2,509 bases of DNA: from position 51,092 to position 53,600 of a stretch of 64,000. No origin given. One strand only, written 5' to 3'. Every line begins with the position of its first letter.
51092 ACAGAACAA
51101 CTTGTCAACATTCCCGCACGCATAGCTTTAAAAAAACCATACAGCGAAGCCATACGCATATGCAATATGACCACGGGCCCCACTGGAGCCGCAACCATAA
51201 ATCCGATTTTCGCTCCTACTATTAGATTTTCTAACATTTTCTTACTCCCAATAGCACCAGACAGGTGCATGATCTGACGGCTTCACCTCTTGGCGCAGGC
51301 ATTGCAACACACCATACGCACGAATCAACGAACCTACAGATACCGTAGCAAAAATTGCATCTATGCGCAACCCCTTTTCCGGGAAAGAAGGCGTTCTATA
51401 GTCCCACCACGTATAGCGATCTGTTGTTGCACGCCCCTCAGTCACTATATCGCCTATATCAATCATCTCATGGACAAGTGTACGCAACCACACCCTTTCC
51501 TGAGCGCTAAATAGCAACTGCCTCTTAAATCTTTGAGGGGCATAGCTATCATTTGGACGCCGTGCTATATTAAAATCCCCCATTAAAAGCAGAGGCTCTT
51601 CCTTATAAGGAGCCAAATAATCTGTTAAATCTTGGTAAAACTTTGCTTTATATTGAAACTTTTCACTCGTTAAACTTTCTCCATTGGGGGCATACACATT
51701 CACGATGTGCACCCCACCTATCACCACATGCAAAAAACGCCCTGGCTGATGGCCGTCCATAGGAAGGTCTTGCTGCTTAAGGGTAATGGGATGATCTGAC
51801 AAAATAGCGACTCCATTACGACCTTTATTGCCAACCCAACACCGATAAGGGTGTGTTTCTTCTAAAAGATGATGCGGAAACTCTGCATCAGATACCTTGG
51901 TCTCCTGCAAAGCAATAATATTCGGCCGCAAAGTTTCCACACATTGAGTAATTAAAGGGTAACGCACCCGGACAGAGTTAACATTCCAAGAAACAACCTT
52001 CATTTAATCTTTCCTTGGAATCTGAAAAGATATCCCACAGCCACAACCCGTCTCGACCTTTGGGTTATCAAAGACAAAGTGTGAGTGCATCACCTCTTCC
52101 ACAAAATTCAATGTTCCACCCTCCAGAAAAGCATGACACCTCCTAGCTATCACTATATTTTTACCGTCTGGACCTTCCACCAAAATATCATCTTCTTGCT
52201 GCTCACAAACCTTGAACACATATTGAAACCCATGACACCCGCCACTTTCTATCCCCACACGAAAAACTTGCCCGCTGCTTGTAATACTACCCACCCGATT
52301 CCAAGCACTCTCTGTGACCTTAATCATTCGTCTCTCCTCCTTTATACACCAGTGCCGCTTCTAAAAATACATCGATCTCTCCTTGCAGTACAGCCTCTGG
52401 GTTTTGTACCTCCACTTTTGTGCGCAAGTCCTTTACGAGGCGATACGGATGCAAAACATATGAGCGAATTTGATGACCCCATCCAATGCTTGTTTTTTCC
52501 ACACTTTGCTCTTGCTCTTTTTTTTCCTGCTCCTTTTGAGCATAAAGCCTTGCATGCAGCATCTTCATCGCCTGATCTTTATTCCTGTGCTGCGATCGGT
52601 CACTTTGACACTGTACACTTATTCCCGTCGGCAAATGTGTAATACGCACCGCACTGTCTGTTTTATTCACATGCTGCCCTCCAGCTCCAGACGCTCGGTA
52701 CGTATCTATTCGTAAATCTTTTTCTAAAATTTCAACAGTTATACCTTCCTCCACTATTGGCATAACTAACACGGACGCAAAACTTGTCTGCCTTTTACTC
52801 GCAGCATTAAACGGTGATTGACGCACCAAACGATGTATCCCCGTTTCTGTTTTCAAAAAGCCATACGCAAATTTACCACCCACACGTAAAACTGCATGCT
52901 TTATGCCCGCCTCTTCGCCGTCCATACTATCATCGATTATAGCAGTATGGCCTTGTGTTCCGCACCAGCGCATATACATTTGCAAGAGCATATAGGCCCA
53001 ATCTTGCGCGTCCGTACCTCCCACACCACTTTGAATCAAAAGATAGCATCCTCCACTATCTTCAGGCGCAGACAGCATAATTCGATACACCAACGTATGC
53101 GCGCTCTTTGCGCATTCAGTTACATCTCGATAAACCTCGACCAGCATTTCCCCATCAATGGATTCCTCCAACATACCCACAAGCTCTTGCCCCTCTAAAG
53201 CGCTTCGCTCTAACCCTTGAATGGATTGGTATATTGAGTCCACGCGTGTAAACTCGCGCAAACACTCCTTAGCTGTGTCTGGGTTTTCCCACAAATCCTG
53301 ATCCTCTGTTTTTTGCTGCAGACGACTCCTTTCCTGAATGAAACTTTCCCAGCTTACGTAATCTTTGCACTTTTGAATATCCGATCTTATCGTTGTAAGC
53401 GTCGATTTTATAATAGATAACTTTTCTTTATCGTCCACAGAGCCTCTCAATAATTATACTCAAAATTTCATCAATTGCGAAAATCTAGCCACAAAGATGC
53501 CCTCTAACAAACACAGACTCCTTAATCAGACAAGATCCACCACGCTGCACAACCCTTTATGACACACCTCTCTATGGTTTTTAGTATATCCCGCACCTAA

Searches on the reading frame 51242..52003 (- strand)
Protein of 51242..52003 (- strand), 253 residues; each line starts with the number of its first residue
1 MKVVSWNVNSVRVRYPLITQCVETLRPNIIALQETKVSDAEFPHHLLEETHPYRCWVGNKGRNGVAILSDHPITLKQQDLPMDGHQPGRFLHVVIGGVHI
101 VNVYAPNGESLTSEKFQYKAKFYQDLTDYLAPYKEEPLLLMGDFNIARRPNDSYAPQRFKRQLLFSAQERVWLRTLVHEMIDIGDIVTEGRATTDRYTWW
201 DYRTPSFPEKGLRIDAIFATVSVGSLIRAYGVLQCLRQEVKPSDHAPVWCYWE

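Call 13: search_protein_families(library=pfam, proteins=[window:51242-52003:-], max_evalue=0.001)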
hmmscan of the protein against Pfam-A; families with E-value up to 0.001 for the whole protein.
window:51242-52003:- (253 aa): 1 family
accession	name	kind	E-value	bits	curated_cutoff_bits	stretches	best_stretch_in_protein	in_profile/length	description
PF03372.29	Exo_endo_phos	-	4.5e-23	82.5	24.5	1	4-245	1-225/225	Endonuclease/Exonuclease/phosphatase family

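Call 15: find_encoding_contigs(protein=window:51242-52003:-, flank=10000, max_places=6)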
Protein window:51242-52003:- (253 aa): no gene with exactly this product is on record in the collection.

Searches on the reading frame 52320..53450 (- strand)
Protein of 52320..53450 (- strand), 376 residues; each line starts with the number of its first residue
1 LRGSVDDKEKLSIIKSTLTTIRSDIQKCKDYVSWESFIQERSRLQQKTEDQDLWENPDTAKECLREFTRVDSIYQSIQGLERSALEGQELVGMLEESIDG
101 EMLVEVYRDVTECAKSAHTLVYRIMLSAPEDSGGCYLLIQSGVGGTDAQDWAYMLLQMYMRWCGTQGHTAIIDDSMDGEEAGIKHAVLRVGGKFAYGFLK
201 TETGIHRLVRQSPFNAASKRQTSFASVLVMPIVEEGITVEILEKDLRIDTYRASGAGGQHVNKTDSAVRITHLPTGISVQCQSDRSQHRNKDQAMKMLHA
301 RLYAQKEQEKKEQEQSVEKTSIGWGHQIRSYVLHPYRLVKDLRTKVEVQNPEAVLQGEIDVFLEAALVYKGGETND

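Call 13: search_protein_families(library=pfam, proteins=[window:52320-53450:-], max_evalue=0.001)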
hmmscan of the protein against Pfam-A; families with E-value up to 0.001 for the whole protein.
window:52320-53450:- (376 aa): 2 families
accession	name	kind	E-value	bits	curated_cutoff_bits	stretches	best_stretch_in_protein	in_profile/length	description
PF00472.26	RF-1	-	1.4e-43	148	35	1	237-343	3-116/116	RF-1 domain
PF03462.23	PCRF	-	2.3e-43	148.7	24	1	40-227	4-194/194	PCRF domain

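Call 17: search_protein_families(library=ncbifam, proteins=[window:52320-53450:-], max_evalue=0.00001)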
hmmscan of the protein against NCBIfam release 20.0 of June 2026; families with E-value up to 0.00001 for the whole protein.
window:52320-53450:- (376 aa): 5 families
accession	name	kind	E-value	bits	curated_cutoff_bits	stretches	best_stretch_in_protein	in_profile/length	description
TIGR00020.2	prfB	exception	4e-134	447.1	370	1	20-367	3-352/353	peptide chain release factor 2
TIGR00019.1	prfA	equivalog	2e-73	247.4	423.25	1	35-366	11-346/361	peptide chain release factor 1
NF001859.2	PRK00591.1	equivalog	2.6e-71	240.5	400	1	38-367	5-339/347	peptide chain release factor 1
TIGR03072.1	release_prfH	equivalog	1.9e-34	119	166.65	1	136-316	2-178/200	peptide chain release factor H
NF006718.0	PRK09256.1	equivalog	2.1e-12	46.9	100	1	238-271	9-42/140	alternative ribosome rescue aminoacyl-tRNA hydrolase ArfB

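Call 18: find_related_loci(query=window:52320-53450:-, collection=genome_contigs, flank=10000)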
Query window:52320-53450:- (376 aa) in genome_contigs; peptide patterns used: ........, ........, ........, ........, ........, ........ (x = any residue, [..] = any of these).
133 stretches matched a pattern; 101 encode a relative of the query (tblastn E <= 1e-3); the best 80 are kept; 80 distinct loci.
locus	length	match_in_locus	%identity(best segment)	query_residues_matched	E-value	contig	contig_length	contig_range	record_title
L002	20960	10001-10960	51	49-367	3e-102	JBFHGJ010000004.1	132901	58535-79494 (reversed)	MAG: Alteromonadaceae bacterium isolate Mix_sand07.2021.05.G.150 k141_499176_length_132901_cov_171.4476, whole genome sh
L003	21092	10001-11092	44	10-371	6e-101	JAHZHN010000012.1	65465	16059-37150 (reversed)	MAG: Clostridiales bacterium isolate HRGM_Genome_3310 HRGM_Genome_3310_12, whole genome shotgun sequence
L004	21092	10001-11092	43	10-371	3e-100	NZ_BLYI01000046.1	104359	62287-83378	Anaerostipes butyraticus strain JCM 17466 sequence46, whole genome shotgun sequence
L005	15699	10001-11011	49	34-368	2e-99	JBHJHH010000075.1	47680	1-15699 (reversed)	MAG: Geminicoccaceae bacterium isolate sb_S10C3391 S10Ck141_431709, whole genome shotgun sequence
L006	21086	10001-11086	43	10-369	3e-98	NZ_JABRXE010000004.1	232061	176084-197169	Anaerostipes faecalis strain AGMB03513 AGMB03513.4, whole genome shotgun sequence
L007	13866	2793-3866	44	14-369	5e-98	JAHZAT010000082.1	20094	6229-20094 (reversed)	MAG: Clostridiales bacterium isolate HRGM_Genome_1893 HRGM_Genome_1893_82, whole genome shotgun sequence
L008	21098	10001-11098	43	10-373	4e-98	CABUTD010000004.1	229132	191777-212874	MAG TPA_asm: uncultured Anaerostipes sp. isolate MGYG-HGUT-04359 genome assembly, contig: GUT_GENOME269664_4, whole geno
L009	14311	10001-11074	44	14-369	6e-98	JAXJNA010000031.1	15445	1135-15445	MAG: Anaerostipes hadrus isolate DOME_MAG_14538 14538_W0334_k141_33838, whole genome shotgun sequence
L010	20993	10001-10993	47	38-367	3e-97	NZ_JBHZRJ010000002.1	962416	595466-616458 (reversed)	Saccharospirillum alexandrii strain HQB-399 NODE_2_length_962416_cov_106.091920, whole genome shotgun sequence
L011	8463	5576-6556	50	42-367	5e-97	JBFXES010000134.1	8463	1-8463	MAG: Thiohalomonadaceae bacterium isolate CA_2019_TPIn_121 NODE_32443_length_8463_cov_4.143954_TPIn, whole genome shotgu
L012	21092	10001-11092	43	10-371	6e-97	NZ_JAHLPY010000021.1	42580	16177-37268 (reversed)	Anaerostipes sp. MSJ-23 M-23_ctg00021, whole genome shotgun sequence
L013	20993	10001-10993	47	38-367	5e-97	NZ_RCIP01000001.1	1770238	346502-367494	Saccharospirillum alexandrii strain LZ-5 scaffold1, whole genome shotgun sequence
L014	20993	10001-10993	46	38-367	1e-95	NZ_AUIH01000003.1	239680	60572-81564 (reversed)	Saccharospirillum impatiens DSM 12546 G565DRAFT_scaffold00003.3_C, whole genome shotgun sequence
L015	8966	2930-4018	43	10-370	1e-95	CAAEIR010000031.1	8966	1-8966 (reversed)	MAG TPA_asm: uncultured Anaerostipes sp., isolate HGM11971, WGS project CAAEIR010000000 data, contig: ERS473319_7_k99_17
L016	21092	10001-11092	43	10-371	6e-95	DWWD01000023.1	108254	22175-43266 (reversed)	MAG TPA_asm: Candidatus Anaerostipes avistercoris isolate ChiSjej3B21-8574 ChiSjej3B21M5__C98912_L108254_SAMN08009939, w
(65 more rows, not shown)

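Call 70: find_homologous_proteins(query=window:52320-53450:-, max_evalue=1e-80)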
Query window:52320-53450:- (376 aa): 4831 proteins with E <= 1e-80 among 8000 candidates; the best 120 are listed.
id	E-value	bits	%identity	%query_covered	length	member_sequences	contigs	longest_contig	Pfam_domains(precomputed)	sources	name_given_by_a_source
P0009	1.7e-239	812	97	99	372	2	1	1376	PF03462.24,PF00472.27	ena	-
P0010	4.4e-167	574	68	99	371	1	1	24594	PF03462.24,PF00472.27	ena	-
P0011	2.7e-141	489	58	97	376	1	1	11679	PF03462.24,PF00472.27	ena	-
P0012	3.0e-139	482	58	97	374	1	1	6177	PF03462.24,PF00472.27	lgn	-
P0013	3.7e-134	465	56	97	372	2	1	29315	PF03462.24,PF00472.27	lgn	-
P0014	2.3e-131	456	60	90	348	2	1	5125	PF03462.24,PF00472.27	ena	-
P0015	3.2e-131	456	58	95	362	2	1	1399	PF03462.24,PF00472.27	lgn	-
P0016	4.2e-129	449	55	97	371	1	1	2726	PF03462.24,PF00472.27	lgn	-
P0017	1.0e-108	382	51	95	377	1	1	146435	PF03462.24,PF00472.27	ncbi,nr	ncbi:MAG: peptide chain release factor 2 [Alphaproteobacteria bacterium]|nr:peptide chain release fa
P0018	3.3e-106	374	51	94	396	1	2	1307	PF03462.24,PF00472.27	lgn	-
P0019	5.6e-106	373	49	94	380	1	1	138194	PF03462.24,PF00472.27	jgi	jgi:peptide chain release factor 2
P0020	7.3e-106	372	53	90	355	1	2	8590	PF03462.24,PF00472.27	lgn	-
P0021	1.1e-105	372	56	86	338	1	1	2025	PF03462.24,PF00472.27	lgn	-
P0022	2.1e-105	371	50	95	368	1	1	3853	PF03462.24,PF00472.27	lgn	-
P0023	5.4e-105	370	48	95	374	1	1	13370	PF03462.24,PF00472.27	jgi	jgi:peptide chain release factor 2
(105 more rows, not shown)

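Call 71: find_encoding_contigs(protein=P0010, flank=10000, max_places=3)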
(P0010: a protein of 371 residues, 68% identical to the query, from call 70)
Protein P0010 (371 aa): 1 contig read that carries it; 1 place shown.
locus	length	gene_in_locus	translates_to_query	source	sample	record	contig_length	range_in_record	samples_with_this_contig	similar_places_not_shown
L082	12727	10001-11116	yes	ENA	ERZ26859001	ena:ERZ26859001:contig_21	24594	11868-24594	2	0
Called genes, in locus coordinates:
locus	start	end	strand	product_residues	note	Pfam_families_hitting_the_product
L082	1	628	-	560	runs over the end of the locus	PF00012:HSP70, PF06723:MreB_Mbl, PF00012:HSP70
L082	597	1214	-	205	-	-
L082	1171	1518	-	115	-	PF01521:Fe-S_biosyn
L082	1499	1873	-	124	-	PF01592:NifU_N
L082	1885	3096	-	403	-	PF00266:Aminotran_5, PF01041:DegT_DnrJ_EryC1, PF00155:Aminotran_1_2 (weak), PF01212:Beta_elim_lyase (weak)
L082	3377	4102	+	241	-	-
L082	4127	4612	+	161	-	PF03449:GreA_GreB_N, PF01272:GreA_GreB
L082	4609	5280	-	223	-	PF04452:Methyltrans_RNA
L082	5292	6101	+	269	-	PF01040:UbiA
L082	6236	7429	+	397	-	PF13609:Porin_4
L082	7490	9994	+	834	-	PF00133:tRNA-synt_1, PF01406:tRNA-synt_1e (faint), PF09334:tRNA-synt_1g, PF13603:tRNA-synt_1_2, PF00133:tRNA-synt_1, PF08264:Anticodon_1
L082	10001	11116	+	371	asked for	PF03462:PCRF, PF00472:RF-1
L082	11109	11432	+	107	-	PF01521:Fe-S_biosyn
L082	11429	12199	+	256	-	PF03372:Exo_endo_phos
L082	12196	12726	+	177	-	?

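Call 72: find_encoding_contigs(protein=P0009, flank=10000, max_places=3)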
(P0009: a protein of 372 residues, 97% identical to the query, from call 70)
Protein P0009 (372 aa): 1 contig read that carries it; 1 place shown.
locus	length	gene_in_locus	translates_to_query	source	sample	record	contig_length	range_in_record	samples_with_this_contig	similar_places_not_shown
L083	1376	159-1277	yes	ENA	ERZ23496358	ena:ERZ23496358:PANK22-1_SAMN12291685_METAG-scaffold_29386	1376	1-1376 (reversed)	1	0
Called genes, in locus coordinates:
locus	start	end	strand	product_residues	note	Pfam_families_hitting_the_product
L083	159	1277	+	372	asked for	PF03462:PCRF, PF00472:RF-1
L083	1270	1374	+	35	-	?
